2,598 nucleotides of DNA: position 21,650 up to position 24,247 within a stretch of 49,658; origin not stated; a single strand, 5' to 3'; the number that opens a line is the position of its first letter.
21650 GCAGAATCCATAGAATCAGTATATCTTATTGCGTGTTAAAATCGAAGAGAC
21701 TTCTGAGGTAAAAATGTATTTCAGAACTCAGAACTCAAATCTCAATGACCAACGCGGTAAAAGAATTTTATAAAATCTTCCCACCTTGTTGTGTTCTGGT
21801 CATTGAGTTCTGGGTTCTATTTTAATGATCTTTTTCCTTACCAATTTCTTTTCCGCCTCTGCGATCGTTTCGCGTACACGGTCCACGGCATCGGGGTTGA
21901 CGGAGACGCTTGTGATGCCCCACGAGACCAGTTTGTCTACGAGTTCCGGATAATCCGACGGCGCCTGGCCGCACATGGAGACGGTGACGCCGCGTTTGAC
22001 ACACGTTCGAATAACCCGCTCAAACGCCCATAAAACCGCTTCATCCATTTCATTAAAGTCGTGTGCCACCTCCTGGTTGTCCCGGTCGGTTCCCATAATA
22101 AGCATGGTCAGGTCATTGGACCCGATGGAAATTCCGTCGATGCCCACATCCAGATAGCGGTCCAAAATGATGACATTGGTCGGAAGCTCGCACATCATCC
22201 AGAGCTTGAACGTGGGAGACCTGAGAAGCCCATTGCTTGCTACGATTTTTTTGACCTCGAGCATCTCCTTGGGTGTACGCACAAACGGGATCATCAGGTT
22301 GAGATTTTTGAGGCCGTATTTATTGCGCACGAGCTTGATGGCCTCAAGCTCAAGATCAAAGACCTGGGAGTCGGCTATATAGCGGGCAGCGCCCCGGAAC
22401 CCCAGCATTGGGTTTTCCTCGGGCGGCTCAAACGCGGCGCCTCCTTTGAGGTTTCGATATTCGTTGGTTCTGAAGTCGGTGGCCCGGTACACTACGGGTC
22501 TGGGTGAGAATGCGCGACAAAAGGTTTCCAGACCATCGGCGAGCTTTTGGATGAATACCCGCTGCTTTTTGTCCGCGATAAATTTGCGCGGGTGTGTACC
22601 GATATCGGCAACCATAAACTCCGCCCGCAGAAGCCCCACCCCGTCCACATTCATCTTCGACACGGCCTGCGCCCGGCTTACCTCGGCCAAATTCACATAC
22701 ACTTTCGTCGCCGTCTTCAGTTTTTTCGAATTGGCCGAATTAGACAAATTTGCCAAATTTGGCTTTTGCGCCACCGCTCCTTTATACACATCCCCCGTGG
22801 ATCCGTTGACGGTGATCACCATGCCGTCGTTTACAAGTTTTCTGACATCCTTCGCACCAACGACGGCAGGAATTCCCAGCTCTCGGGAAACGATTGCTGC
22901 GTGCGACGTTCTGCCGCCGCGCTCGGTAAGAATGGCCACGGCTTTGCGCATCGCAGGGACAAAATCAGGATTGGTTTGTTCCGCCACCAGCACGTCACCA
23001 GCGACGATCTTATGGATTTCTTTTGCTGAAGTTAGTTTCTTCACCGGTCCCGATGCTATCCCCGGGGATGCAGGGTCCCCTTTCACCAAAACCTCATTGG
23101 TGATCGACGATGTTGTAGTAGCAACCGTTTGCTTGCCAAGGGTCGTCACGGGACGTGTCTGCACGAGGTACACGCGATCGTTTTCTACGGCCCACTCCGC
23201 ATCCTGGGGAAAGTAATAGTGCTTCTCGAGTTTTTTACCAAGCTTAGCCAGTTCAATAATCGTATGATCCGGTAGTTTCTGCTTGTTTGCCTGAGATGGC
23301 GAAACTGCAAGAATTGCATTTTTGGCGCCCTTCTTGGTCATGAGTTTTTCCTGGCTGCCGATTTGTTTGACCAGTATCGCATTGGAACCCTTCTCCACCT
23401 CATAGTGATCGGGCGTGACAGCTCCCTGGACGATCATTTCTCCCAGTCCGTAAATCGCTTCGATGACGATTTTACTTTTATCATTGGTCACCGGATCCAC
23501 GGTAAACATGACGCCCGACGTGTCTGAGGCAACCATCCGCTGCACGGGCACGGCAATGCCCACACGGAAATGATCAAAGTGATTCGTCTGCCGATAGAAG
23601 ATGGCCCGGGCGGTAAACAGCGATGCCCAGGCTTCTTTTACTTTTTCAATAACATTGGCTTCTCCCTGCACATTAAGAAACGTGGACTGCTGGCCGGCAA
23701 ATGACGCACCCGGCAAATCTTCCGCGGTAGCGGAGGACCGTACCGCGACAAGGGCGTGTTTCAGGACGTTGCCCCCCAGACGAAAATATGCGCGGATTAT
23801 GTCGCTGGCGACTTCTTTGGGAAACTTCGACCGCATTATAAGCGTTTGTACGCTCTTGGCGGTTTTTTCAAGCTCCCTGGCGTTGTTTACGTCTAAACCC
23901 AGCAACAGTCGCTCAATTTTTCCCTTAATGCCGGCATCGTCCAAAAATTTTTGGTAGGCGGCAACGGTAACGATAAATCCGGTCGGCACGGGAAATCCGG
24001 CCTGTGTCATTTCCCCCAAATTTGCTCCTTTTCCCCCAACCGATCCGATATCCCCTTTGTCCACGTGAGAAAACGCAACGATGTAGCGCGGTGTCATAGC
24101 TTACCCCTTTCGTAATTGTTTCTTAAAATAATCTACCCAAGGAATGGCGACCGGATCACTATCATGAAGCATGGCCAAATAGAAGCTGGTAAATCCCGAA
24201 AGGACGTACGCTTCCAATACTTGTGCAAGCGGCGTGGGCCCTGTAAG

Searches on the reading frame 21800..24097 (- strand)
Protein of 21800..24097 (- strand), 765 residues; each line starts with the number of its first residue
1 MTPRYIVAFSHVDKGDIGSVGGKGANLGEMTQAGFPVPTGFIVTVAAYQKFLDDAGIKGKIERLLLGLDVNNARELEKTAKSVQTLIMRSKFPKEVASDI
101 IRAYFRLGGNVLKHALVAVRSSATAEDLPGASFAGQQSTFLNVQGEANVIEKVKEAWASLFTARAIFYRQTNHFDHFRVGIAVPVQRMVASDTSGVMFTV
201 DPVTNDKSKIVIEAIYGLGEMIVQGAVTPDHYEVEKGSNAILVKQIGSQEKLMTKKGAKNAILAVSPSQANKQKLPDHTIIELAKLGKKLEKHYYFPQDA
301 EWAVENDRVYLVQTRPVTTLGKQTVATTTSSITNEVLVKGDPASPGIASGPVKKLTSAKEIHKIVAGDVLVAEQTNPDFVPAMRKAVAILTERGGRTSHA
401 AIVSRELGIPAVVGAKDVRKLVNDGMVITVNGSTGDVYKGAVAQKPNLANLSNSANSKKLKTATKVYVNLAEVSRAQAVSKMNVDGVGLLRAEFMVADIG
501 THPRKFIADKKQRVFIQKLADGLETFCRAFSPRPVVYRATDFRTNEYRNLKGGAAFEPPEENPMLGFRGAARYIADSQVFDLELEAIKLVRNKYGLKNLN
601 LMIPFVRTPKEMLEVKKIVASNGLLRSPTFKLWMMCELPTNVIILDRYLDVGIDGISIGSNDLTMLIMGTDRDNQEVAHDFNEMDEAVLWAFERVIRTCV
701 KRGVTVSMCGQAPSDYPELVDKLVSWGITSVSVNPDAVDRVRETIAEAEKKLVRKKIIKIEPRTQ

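Call 35: search_protein_families(library=pfam, proteins=[window:21800-24097:-], max_evalue=0.00001)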
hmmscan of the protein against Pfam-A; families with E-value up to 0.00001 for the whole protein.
window:21800-24097:- (765 aa): 3 families
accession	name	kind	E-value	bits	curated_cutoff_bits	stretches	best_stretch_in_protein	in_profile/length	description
PF01326.24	PPDK_N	-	5.8e-109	364.8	27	1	19-330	3-322/328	Pyruvate phosphate dikinase, AMP/ATP-binding domain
PF02896.24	PEP-utilizers_C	-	1.7e-62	211.7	22.8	1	457-749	13-292/293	PEP-utilising enzyme, PEP-binding domain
PF00391.29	PEP-utilizers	-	2.5e-27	94.7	23.1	1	366-435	3-72/72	PEP-utilising enzyme, mobile domain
